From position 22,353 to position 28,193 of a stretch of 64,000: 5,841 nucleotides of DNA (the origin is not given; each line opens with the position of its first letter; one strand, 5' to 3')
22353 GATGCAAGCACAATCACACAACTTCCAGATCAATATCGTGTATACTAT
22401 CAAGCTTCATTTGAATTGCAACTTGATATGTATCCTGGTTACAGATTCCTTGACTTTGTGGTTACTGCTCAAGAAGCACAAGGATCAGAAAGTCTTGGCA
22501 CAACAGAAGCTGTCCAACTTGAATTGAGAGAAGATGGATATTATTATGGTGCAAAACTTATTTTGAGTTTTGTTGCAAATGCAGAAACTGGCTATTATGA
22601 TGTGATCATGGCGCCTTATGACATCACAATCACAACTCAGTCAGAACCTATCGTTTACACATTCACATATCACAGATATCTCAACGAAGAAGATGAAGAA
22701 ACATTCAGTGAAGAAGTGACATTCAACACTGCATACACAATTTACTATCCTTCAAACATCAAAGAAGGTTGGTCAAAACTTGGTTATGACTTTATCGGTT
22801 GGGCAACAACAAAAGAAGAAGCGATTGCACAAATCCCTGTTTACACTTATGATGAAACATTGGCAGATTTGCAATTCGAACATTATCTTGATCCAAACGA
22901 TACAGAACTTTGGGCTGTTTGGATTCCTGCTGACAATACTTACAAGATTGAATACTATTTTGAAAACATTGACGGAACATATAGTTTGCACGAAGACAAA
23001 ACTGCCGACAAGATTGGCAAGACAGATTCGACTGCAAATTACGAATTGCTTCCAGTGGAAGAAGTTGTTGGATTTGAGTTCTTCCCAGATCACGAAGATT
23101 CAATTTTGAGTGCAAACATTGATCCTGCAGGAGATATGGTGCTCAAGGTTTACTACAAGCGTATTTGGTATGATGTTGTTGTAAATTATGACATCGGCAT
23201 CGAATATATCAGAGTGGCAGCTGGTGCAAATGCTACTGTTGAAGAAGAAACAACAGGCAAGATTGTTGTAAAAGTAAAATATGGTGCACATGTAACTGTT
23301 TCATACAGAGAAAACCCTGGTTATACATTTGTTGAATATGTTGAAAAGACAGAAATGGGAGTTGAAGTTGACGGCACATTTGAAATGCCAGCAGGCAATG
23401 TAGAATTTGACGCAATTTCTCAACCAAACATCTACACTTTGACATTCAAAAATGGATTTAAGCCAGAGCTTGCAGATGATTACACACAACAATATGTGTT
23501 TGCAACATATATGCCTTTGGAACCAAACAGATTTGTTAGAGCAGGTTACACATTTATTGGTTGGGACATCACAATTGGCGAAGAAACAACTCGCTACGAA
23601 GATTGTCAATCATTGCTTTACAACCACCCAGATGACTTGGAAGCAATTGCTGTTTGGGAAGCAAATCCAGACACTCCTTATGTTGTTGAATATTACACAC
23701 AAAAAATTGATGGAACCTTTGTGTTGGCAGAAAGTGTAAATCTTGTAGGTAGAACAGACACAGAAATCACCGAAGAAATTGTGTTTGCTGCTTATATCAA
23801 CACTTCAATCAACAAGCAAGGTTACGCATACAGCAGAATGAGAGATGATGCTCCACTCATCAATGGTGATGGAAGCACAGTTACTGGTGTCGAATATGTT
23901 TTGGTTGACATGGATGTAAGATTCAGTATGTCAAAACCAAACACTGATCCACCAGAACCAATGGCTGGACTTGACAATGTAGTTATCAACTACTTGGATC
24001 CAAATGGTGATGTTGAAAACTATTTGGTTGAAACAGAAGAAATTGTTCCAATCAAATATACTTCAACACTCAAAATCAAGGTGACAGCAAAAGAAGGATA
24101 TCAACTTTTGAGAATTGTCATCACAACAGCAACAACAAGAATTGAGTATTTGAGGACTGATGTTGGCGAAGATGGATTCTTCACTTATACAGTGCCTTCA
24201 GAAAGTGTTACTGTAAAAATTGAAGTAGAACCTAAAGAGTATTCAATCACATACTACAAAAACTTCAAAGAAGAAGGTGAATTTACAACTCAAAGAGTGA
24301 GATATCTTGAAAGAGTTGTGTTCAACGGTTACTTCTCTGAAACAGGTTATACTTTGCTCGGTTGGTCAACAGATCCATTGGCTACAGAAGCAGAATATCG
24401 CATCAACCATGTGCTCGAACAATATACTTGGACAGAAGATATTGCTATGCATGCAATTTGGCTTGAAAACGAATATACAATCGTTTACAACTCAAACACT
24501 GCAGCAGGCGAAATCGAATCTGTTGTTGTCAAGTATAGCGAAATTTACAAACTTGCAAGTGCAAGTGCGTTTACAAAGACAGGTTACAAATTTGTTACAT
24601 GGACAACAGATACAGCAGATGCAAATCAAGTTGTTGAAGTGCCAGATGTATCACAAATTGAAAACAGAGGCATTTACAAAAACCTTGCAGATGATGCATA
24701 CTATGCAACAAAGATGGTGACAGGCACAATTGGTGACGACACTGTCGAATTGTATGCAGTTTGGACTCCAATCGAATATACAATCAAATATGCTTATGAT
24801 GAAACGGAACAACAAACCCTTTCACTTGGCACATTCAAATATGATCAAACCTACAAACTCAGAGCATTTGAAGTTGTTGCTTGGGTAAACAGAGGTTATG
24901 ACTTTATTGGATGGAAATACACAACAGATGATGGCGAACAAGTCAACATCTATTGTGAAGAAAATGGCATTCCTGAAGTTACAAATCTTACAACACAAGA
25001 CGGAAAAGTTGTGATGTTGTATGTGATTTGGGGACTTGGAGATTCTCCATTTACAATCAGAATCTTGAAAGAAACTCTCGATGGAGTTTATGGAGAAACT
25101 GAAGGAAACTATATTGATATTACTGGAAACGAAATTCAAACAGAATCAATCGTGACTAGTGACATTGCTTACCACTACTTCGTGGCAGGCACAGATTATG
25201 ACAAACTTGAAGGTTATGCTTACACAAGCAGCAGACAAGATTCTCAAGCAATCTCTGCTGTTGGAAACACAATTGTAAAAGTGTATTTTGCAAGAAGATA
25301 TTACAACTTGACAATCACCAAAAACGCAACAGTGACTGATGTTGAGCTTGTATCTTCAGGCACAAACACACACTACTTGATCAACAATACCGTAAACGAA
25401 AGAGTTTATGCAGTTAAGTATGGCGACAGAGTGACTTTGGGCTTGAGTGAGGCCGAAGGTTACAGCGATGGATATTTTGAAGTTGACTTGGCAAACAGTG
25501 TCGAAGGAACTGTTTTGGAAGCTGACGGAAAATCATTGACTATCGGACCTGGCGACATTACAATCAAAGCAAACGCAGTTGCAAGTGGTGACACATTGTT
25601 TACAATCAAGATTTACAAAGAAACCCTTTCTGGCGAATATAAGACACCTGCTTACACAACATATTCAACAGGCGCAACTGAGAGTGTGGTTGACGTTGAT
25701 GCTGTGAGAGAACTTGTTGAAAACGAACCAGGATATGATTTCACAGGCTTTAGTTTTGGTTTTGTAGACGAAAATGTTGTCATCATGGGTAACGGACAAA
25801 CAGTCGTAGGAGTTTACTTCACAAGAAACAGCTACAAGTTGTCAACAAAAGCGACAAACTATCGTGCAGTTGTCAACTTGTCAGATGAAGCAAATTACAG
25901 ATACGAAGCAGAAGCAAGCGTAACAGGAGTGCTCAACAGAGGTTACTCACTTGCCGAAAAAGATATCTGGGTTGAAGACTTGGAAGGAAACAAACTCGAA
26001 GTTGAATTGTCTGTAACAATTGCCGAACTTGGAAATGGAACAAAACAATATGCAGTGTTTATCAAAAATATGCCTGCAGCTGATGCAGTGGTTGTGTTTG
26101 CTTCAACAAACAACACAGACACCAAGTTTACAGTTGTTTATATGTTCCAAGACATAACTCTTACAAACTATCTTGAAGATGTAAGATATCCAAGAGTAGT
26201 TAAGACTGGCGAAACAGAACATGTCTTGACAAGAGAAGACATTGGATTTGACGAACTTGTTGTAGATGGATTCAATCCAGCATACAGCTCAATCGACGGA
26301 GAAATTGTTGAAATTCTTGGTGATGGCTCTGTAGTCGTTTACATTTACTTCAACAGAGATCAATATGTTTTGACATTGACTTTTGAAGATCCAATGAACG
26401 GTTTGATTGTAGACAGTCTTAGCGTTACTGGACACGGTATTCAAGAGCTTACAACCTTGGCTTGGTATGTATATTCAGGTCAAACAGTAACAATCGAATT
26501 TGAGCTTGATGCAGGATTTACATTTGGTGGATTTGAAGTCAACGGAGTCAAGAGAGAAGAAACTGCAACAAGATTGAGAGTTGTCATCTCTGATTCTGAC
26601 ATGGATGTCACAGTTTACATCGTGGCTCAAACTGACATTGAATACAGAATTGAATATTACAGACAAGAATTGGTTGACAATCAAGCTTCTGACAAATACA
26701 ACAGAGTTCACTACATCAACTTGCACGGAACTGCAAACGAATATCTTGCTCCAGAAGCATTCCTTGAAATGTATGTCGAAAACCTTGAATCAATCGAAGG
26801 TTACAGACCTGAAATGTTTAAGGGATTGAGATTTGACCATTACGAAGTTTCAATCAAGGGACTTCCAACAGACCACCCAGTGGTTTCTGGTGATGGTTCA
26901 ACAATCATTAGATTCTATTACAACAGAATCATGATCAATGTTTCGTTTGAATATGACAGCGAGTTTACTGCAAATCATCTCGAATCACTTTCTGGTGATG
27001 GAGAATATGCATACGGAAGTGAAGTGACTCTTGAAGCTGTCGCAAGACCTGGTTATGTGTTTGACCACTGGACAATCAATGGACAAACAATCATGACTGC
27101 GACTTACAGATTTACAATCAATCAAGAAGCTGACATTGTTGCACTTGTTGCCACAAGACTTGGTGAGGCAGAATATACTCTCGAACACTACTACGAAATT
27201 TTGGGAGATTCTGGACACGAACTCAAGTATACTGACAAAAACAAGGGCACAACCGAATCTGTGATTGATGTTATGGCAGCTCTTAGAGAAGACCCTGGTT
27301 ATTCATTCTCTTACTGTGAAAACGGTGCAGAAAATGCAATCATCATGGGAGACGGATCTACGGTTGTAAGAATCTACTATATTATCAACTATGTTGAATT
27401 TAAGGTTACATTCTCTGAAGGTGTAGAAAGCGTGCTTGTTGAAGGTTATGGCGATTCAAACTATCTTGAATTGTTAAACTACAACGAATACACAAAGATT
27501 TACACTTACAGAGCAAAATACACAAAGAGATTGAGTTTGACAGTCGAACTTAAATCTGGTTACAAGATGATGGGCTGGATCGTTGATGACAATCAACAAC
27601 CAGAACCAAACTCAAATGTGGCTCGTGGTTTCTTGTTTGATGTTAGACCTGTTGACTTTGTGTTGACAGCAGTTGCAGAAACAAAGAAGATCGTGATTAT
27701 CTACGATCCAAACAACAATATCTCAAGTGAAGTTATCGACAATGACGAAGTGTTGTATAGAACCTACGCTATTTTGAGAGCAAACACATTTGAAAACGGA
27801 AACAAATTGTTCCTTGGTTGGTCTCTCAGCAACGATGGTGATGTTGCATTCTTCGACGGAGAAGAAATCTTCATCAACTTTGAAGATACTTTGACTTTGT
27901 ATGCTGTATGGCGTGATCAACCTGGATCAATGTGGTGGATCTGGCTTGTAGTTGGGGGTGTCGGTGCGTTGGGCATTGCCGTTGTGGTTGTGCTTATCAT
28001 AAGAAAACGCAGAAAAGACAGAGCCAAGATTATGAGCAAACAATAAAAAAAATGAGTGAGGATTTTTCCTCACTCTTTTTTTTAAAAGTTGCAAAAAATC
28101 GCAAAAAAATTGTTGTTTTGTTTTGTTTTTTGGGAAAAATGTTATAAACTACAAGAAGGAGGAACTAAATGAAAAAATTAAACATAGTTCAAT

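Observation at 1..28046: Single uninterrupted reading frame of more than 28 kb (at least 9,347 codons) whose N-terminus is still off-window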

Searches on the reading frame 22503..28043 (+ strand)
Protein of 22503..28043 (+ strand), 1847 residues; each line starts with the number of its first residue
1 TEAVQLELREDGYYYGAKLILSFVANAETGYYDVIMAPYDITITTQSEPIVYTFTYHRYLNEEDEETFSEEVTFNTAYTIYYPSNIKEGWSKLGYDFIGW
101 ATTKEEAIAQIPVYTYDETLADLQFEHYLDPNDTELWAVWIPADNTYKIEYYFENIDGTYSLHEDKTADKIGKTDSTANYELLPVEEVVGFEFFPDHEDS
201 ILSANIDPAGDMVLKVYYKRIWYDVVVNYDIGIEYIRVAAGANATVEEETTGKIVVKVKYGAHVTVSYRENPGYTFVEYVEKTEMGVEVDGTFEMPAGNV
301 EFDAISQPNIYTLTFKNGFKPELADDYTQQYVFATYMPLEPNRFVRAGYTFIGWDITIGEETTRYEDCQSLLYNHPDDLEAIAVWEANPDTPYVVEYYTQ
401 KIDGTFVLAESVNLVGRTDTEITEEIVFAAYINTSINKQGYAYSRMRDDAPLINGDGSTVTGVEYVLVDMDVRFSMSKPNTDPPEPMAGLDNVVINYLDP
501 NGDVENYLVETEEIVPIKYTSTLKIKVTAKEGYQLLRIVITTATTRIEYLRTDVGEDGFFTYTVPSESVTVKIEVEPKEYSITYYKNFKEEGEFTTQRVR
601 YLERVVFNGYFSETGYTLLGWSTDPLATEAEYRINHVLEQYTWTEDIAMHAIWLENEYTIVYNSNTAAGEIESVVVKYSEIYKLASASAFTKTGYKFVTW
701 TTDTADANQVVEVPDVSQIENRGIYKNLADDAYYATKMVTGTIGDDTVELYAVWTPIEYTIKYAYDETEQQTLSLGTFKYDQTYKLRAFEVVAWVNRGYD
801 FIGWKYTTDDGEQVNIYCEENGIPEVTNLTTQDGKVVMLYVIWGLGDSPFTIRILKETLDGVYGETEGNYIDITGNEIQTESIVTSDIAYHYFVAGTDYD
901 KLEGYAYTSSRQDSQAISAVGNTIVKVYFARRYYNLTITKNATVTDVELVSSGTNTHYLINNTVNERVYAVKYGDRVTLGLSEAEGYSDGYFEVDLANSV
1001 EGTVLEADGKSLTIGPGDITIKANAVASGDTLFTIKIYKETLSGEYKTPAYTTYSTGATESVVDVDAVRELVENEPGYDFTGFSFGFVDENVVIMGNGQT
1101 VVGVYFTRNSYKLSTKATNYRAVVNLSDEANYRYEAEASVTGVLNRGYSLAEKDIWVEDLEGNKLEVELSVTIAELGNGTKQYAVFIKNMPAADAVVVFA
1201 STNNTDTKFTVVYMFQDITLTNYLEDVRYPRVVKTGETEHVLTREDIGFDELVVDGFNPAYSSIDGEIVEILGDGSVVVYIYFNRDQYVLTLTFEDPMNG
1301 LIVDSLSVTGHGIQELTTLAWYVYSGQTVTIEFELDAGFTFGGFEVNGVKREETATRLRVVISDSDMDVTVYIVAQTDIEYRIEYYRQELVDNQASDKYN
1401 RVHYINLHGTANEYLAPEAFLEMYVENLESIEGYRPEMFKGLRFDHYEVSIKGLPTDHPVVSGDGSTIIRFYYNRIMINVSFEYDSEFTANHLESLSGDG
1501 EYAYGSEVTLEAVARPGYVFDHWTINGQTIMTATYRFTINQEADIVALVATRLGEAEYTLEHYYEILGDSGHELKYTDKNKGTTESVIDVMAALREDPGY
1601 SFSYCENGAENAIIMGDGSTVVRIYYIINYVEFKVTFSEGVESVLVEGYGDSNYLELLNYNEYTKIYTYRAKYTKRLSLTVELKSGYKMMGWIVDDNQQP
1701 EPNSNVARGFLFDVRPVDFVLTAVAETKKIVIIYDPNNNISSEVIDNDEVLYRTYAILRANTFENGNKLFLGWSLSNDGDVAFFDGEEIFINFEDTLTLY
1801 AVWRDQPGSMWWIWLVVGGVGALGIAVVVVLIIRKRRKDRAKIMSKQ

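Call 3: search_protein_families(library=pfam, proteins=[window:22503-28043:+], max_evalue=0.01)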
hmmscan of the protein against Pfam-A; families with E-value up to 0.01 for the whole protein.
window:22503-28043:+ (1847 aa): 2 families
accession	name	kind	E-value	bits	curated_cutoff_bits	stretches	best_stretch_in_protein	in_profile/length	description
PF18998.6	Flg_new_2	-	1.9e-19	69.9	23.6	1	1495-1545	12-65/73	Divergent InlB B-repeat domain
PF09479.16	Flg_new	-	3.8e-18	65.8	27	1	658-713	1-51/65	Listeria-Bacteroides repeat domain (List_Bact_rpt)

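Call 14: search_protein_families(library=ncbifam, proteins=[window:22503-28043:+], max_evalue=0.1)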
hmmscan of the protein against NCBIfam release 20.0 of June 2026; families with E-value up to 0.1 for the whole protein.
window:22503-28043:+ (1847 aa): 1 family
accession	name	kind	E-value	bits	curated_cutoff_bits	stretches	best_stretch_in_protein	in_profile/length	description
TIGR02543.1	List_Bact_rpt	repeat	2.3e-05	24.7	20.95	0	691-756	2-42/44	TIGR02543 family repeat protein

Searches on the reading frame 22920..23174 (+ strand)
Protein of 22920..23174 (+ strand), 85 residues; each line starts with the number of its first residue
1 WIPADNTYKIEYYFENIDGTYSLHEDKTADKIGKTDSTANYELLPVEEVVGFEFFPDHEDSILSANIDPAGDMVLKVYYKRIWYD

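Call 52: search_solved_structures(query=A2, max_evalue=1)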
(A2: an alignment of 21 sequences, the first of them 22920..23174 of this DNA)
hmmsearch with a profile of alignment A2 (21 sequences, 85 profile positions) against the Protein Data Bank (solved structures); distinct sequences matched with E-value up to 1: 0.

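Call 61: search_protein_representatives(alignment_id=A2)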
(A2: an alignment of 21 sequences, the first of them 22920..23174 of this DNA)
Query: 21 sequences, 85 profile positions. Proteins with E-value up to 0.001 (for the whole library): 6050; up to 1e-10: 2381; up to 1e-30: 570. The best 150 are listed.
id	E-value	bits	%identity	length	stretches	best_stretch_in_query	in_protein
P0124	5.8e-257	847.2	-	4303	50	3-81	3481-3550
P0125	7.6e-215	712.2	-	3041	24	1-82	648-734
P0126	5.0e-188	626.2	-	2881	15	1-85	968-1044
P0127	1.2e-184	615.4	-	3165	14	1-85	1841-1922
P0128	9.8e-183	609.3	-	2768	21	1-80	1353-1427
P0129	1.5e-168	563.8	-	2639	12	2-85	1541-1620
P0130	2.0e-166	557.0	-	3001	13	1-85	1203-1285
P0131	1.2e-154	519.2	-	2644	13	2-84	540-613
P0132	3.5e-151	508.2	-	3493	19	2-84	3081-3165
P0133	3.4e-147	495.4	-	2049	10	2-85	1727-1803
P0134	1.7e-135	457.9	-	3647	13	3-85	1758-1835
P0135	3.9e-134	453.5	-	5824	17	1-85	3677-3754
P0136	6.5e-130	440.0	-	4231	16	3-85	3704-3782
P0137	1.1e-129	439.3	-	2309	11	2-85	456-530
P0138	1.7e-129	438.7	-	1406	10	3-85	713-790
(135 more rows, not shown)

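Call 62: search_protein_families(library=pfam, proteins=[P0124, P0125, P0138], max_evalue=0.01)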
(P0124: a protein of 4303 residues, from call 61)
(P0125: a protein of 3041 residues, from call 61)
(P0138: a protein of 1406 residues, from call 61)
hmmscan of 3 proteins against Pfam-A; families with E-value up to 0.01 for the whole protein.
P0124 (4303 aa): 11 families
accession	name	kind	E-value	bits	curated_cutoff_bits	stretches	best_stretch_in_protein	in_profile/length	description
PF06458.18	MucBP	-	3e-71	236.5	23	3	686-746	3-61/63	MucBP domain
PF09479.16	Flg_new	-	2.2e-30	105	27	3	395-463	1-65/65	Listeria-Bacteroides repeat domain (List_Bact_rpt)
PF24507.1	Ig_CFAP65_4th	-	4.9e-30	104.2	27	0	3105-3137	23-55/76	CFAP65, fourth Ig-like domain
PF25249.1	Ig_CFAP65_7th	-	5.8e-14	52.3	28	0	2272-2297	53-78/120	CFAP65, seventh Ig-like domain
PF11528.13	DUF3224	-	2.9e-13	50.1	25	0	2815-2885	15-82/126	Protein of unknown function (DUF3224)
PF05117.17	DUF695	-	4.1e-07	30.8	23.1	0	1360-1400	76-116/134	Family of unknown function (DUF695)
PF18998.6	Flg_new_2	-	2.3e-05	24.7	23.6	1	476-540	7-72/73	Divergent InlB B-repeat domain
PF13289.12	SIR2_2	-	0.00025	21.6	24.5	0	2819-2842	88-111/141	SIR2-like domain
PF24703.2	DUF7666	-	0.00082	20.3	27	0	1636-1679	28-71/95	Domain of unknown function (DUF7666)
PF09669.15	Phage_pRha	-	0.0015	19.5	29.9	0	1447-1482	44-79/91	Phage regulatory protein Rha (Phage_pRha)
PF21852.1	DUF6911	-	0.0022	18.2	24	0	2475-2504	23-52/128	Family of unknown function (DUF6911)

P0125 (3041 aa): 4 families
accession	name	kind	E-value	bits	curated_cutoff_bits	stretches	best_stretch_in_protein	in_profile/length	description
PF00092.34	VWA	-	1.5e-14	55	23.8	1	93-267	2-159/174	von Willebrand factor type A domain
PF09479.16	Flg_new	-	8.7e-06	26.2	27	1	501-569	3-65/65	Listeria-Bacteroides repeat domain (List_Bact_rpt)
PF13519.12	VWA_2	-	1.2e-05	26.3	27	1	93-217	1-107/107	von Willebrand factor type A domain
PF12604.14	gp37_C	-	6e-05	23.5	22.5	0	958-989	19-50/95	Tail fibre protein gp37 C terminal domain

P0138 (1406 aa): 3 families
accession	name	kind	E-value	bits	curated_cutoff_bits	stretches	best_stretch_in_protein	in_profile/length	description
PF18998.6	Flg_new_2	-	5.6e-19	68.3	23.6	3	928-991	1-72/73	Divergent InlB B-repeat domain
PF09479.16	Flg_new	-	4.5e-06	27.1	27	0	1067-1111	1-40/65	Listeria-Bacteroides repeat domain (List_Bact_rpt)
PF20013.4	GAP1-N2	-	0.00029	21.3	24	0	544-575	17-48/139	GTPase-associated protein 1, N-terminal domain type 2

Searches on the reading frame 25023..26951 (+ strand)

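Call 13: search_protein_families(library=pfam, proteins=[window:25023-26951:+], max_evalue=1)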
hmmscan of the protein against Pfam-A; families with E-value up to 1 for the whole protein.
window:25023-26951:+ (643 aa): 1 family
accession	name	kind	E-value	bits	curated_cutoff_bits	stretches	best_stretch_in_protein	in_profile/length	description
PF18998.6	Flg_new_2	-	0.069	13.6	23.6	1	478-530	15-66/73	Divergent InlB B-repeat domain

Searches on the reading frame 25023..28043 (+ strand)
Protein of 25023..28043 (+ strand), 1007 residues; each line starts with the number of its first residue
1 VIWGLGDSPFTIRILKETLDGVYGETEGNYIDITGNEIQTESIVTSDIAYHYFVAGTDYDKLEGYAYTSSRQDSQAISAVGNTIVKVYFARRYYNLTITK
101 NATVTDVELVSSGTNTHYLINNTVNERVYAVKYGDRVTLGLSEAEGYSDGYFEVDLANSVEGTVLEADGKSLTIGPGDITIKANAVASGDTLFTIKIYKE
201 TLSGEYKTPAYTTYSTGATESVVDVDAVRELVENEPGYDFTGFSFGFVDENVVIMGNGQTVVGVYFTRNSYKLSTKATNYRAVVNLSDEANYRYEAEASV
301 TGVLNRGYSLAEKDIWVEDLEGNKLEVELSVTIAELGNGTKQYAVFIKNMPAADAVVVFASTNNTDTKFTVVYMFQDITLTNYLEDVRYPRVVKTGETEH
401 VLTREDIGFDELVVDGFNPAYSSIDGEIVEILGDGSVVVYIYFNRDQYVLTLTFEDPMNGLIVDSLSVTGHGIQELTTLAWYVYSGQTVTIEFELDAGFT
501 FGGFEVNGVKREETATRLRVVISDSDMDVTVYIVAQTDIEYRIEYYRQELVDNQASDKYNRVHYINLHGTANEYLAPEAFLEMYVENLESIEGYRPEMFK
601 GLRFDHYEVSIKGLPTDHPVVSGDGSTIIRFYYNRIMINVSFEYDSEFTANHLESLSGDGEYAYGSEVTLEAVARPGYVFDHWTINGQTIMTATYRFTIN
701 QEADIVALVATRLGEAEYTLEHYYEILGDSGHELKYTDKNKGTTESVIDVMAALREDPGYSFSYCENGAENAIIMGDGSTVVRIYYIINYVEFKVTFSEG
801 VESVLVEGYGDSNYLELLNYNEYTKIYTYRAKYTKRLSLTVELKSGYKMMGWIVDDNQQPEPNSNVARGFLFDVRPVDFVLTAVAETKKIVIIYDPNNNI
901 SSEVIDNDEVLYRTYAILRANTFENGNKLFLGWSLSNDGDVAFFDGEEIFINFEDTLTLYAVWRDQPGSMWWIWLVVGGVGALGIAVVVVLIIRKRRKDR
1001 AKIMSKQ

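Call 20: find_homologous_proteins(query=window:25023-28043:+, max_evalue=0.00001)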
Query window:25023-28043:+ (1007 aa): 3 proteins with E <= 0.00001 among 8000 candidates.
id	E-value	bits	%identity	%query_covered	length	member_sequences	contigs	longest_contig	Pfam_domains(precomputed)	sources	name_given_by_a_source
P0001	0.0e+0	1966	96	91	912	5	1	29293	PF18998.7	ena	-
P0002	1.4e-21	95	48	5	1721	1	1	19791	PF09479.17,PF00431.27,PF18962.8,PF18998.7,PF00041.28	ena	-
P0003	2.0e-8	51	40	6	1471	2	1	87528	PF09479.17,PF18962.8,PF18998.7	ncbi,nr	ncbi:MAG: choice-of-anchor J domain-containing protein [Bacteroidales bacterium]|nr:choice-of-anchor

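Call 21: find_encoding_contigs(protein=P0001, flank=10000, max_places=6)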
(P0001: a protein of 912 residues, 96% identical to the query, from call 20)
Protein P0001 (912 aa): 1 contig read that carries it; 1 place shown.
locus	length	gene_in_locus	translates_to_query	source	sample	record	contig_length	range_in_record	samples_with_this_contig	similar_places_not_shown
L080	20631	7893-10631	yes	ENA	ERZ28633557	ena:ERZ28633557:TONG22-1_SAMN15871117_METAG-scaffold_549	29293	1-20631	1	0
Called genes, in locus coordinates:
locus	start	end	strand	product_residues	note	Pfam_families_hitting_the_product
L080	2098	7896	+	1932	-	-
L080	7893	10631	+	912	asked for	PF18998:Flg_new_2 (weak)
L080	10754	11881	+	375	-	PF19328:DAP_DH_C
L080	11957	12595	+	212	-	PF02223:Thymidylate_kin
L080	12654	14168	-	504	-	PF12146:Hydrolase_4, PF00561:Abhydrolase_1, PF12697:Abhydrolase_6 (weak)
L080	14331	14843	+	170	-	-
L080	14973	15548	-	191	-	-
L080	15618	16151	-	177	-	PF00719:Pyrophosphatase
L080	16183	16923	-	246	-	PF14378:PAP2_3 (weak), PF01569:PAP2 (weak)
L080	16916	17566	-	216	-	PF13560:HTH_31, PF01381:HTH_3, PF12844:HTH_19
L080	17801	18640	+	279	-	PF01501:Glyco_transf_8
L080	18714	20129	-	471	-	PF02934:GatB_N, PF02637:GatB_Yqey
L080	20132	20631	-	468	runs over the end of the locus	PF01425:Amidase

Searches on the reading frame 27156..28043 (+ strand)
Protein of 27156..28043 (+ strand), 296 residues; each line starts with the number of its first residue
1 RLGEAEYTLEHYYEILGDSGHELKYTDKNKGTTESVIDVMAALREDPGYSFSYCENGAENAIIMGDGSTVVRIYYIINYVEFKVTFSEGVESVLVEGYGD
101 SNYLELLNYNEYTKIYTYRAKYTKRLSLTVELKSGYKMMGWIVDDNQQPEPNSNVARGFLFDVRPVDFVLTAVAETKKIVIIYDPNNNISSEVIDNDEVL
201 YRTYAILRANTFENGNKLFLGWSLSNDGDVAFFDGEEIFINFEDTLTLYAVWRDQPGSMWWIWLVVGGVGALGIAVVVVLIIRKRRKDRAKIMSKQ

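Call 13: search_protein_families(library=pfam, proteins=[window:27156-28043:+], max_evalue=1)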
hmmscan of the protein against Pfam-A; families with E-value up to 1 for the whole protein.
window:27156-28043:+ (296 aa): 2 families
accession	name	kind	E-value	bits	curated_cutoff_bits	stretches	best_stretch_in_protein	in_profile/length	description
PF09479.16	Flg_new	-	0.0024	18.4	27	1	181-251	3-65/65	Listeria-Bacteroides repeat domain (List_Bact_rpt)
PF23778.1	Phage_holin_2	-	0.043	14.5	32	1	246-290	46-91/92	Putative phage holin family 2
